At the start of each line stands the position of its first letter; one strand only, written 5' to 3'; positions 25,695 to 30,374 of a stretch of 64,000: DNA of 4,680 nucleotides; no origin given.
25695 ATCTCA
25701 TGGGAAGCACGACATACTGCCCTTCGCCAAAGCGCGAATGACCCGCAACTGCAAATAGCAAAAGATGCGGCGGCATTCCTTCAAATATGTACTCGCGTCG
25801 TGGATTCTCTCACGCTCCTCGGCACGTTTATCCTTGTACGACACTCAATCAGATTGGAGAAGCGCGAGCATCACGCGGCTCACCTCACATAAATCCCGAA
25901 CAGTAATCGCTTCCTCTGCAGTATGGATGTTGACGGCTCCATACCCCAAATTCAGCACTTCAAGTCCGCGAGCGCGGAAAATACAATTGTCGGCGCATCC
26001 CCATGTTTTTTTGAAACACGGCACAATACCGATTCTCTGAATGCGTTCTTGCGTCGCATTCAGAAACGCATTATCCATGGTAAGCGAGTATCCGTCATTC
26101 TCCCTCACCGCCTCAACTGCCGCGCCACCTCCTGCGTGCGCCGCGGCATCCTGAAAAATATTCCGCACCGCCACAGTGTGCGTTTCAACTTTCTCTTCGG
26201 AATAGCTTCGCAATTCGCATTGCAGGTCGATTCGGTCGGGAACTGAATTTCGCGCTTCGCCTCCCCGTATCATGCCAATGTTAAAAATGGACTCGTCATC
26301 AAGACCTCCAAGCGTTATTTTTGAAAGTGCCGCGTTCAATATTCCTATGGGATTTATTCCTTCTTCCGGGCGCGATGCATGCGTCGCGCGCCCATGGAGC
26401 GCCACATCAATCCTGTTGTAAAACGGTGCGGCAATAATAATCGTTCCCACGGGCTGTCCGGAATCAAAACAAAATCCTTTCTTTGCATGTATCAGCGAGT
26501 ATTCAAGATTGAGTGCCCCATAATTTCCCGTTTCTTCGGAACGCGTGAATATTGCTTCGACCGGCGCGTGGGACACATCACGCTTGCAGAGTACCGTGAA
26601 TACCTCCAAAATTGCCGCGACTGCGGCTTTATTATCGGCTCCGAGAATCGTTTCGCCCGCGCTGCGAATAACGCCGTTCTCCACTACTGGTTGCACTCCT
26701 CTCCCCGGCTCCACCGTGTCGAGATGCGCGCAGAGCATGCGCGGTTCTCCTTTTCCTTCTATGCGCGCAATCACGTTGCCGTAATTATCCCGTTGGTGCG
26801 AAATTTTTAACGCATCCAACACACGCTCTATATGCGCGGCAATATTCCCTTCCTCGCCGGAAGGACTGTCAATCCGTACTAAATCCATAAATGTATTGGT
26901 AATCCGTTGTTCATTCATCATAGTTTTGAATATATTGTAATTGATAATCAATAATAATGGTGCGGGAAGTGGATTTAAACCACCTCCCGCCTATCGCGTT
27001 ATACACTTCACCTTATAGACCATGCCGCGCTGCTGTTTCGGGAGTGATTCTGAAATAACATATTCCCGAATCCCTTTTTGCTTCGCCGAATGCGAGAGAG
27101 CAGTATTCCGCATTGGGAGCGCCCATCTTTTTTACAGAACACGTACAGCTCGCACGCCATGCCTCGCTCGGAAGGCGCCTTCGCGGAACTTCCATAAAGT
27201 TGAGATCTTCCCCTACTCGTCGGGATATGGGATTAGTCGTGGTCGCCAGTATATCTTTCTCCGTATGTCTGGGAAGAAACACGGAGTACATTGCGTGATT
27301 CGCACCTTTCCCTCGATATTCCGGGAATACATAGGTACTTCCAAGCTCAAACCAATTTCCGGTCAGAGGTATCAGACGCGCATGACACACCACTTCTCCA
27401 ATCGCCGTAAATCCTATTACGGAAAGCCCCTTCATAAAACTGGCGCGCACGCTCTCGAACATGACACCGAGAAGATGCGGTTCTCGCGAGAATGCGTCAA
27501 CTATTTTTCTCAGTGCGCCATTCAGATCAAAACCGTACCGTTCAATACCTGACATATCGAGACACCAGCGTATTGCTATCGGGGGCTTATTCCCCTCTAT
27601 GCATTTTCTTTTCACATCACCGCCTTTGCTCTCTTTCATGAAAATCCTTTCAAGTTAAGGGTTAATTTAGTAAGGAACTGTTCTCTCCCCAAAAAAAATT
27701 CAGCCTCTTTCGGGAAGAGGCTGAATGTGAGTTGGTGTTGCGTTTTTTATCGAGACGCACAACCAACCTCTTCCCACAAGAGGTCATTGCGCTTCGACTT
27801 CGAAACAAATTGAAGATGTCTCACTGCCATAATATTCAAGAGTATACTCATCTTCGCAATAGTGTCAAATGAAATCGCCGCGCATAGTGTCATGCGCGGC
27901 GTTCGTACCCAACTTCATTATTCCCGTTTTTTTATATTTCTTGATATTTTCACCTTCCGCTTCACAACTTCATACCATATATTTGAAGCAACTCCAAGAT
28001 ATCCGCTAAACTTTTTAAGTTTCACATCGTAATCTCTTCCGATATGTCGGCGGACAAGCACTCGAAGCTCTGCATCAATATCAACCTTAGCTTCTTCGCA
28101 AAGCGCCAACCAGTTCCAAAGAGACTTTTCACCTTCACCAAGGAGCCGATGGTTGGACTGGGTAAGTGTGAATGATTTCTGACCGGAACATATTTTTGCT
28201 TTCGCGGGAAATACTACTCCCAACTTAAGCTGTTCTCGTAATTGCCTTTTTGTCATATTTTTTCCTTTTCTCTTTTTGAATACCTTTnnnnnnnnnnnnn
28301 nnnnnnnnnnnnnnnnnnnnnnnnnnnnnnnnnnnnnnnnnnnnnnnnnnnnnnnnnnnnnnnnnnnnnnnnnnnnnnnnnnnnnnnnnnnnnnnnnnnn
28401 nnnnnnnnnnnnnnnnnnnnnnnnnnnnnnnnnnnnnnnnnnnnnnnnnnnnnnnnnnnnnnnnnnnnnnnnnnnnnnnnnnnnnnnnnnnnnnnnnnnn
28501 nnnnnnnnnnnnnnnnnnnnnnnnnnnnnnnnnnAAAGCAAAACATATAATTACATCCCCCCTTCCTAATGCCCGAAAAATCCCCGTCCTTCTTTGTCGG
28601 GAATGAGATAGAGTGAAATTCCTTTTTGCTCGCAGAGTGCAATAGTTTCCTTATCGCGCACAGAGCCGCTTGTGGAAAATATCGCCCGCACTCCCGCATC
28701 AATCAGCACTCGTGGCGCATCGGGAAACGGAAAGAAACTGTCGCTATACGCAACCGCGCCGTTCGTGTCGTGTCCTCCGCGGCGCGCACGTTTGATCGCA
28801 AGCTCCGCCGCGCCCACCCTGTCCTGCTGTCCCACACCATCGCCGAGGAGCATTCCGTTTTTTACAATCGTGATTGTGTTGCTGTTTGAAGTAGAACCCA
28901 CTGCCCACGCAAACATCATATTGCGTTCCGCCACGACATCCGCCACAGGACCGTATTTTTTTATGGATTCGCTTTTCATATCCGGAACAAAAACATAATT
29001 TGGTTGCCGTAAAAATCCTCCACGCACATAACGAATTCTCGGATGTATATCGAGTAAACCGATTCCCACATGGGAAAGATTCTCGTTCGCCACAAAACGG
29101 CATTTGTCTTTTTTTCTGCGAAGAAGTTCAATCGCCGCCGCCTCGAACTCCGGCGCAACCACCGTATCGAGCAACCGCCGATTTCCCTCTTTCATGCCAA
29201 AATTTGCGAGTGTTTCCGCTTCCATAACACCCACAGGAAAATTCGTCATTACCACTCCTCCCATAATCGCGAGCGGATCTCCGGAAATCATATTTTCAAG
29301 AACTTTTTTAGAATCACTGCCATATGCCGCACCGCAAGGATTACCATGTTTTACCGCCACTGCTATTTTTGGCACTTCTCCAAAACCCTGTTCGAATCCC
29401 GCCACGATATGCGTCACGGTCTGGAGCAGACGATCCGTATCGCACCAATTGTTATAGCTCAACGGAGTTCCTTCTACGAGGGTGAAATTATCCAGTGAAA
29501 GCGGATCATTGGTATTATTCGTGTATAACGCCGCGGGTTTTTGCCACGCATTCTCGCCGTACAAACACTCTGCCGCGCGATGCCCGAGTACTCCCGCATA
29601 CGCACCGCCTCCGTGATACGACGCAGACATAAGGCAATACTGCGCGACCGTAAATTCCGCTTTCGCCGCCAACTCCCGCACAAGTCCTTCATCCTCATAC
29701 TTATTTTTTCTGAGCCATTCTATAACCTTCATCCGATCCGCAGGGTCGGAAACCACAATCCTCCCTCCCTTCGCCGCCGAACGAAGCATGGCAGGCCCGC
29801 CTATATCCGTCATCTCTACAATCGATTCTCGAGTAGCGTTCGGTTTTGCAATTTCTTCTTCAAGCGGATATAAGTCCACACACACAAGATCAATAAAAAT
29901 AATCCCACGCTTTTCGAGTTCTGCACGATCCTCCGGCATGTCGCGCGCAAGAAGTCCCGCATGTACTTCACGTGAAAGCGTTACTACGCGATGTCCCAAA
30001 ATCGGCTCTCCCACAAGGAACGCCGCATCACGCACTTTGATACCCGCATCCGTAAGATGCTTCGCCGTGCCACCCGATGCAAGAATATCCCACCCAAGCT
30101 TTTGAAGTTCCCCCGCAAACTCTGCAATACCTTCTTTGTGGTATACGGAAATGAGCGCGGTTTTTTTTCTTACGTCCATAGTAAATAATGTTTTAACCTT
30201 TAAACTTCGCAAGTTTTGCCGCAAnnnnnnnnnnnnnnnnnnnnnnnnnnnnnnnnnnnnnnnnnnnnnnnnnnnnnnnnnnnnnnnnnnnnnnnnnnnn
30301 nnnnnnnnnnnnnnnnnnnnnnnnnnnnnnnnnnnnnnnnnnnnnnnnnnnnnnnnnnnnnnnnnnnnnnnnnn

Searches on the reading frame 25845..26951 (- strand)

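Call 109: search_protein_families(library=pfam, proteins=[window:25845-26951:-], max_evalue=0.001)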
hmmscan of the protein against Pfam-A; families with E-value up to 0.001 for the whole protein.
window:25845-26951:- (368 aa): 4 families
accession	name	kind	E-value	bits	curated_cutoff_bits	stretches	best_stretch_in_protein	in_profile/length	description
PF07687.19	M20_dimer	-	8.2e-13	48.7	21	1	185-271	13-104/107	Peptidase dimerisation domain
PF01546.33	Peptidase_M20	-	6.9e-12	46.1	24.6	1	73-366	2-205/206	Peptidase family M20/M25/M40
PF05343.19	Peptidase_M42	-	1.7e-08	34.4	23.2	0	106-152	134-179/292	M42 glutamyl aminopeptidase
PF04389.22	Peptidase_M28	-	3e-08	34.1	21.3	1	59-148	1-75/193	Peptidase family M28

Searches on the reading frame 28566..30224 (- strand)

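Call 109: search_protein_families(library=pfam, proteins=[window:28566-30224:-], max_evalue=0.001)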
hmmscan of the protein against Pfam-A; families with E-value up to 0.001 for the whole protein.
window:28566-30224:- (552 aa): 2 families
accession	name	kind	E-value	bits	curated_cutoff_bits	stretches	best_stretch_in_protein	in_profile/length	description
PF01808.24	AICARFT_IMPCHas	-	8.6e-46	157.2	25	1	156-479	9-311/311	AICARFT/IMPCHase bienzyme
PF02142.27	MGS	-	6.3e-14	52.3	24.1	1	32-144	1-93/94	MGS-like domain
